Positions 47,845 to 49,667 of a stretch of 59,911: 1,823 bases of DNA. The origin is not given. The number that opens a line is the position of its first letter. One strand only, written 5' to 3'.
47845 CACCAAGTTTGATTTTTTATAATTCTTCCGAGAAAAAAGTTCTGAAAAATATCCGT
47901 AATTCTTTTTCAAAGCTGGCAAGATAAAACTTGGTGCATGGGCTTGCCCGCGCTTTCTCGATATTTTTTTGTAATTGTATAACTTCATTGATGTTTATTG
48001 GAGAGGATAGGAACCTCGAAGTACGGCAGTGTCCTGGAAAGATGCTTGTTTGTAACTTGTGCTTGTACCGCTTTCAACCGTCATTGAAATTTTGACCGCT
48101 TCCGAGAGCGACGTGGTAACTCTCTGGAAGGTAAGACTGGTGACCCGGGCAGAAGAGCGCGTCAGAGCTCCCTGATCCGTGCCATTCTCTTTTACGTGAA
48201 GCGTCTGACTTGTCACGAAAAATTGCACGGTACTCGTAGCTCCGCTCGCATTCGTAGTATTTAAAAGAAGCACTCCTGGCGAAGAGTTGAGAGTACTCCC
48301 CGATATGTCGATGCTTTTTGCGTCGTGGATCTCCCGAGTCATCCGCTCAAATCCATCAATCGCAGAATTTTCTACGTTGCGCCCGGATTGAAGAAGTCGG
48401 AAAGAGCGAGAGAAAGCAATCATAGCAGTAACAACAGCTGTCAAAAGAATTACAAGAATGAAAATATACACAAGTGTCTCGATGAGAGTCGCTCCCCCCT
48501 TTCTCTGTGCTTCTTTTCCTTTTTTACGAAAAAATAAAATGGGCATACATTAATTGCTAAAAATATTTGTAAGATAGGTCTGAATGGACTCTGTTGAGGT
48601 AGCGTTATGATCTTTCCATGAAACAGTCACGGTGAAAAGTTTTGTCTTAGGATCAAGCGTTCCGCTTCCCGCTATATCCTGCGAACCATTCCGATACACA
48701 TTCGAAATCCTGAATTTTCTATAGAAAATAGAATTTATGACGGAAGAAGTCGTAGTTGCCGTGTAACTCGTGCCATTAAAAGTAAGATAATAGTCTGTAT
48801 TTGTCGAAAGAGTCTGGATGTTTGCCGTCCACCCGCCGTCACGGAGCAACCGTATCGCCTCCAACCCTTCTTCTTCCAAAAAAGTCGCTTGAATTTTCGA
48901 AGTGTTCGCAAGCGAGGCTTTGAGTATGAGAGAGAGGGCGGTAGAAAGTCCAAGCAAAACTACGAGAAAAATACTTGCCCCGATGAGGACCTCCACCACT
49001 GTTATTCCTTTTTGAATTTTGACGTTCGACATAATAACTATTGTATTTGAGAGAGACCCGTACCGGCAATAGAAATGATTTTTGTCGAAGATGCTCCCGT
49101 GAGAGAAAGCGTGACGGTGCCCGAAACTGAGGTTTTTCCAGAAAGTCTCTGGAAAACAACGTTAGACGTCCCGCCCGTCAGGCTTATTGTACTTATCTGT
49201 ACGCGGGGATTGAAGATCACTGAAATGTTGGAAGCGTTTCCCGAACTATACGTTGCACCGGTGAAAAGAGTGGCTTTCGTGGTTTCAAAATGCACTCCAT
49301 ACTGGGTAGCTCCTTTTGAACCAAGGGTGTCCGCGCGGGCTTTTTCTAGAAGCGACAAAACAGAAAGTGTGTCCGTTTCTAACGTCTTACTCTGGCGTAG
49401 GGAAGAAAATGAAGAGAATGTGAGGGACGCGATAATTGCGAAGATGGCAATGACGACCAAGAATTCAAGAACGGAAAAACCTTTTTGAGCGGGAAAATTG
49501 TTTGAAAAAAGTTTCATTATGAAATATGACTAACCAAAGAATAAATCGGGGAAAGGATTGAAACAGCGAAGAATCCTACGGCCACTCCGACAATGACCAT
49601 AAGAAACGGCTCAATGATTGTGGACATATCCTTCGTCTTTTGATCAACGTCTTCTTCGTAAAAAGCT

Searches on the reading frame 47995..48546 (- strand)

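Call 7: search_protein_families(library=ncbifam, proteins=[window:47995-48546:-], max_evalue=0.01)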
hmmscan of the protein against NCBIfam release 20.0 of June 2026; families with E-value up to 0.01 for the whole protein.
window:47995-48546:- (183 aa): 2 families
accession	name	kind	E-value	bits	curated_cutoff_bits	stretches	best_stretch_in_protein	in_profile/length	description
NF007800.0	PRK10506.1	equivalog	0.0025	17.7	158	1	12-59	4-51/163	prepilin peptidase-dependent protein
NF007660.0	PRK10332.1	equivalog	0.0069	16.9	86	0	105-161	37-92/107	prepilin-type N-terminal cleavage/methylation domain-containing protein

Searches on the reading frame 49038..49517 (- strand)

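Call 7: search_protein_families(library=ncbifam, proteins=[window:49038-49517:-], max_evalue=0.01)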
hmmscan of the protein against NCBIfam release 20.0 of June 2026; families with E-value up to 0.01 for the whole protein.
window:49038-49517:- (159 aa): 8 families
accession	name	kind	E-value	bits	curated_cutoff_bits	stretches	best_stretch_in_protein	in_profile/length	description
NF007800.0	PRK10506.1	equivalog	5.4e-08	32.8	158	1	9-152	6-147/163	prepilin peptidase-dependent protein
NF041013.1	T4P_ComGE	equivalog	1.1e-07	31.9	49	1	12-60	4-52/83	competence type IV pilus minor pilin ComGE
TIGR02532.1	IV_pilin_GFxxxE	domain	5.3e-06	26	16.3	1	11-33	1-23/24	prepilin-type N-terminal cleavage/methylation domain-containing protein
TIGR01708.2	typeII_sec_gspH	equivalog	6.4e-06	26.3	80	1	11-63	1-53/169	type II secretion system minor pseudopilin GspH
NF047827.1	T3SSXpsH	equivalog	6.7e-05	22.7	160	1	12-140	1-122/145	type II secretion system protein XpsH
NF007862.0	PRK10574.1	equivalog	0.00024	21.3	138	1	10-51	3-43/145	prepilin peptidase-dependent pilin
TIGR01711.1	gspJ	equivalog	0.00071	19.4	64.85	1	12-59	1-48/192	type II secretion system minor pseudopilin GspJ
TIGR01707.1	gspI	equivalog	0.0027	18.1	44.35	1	13-66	1-55/101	type II secretion system minor pseudopilin GspI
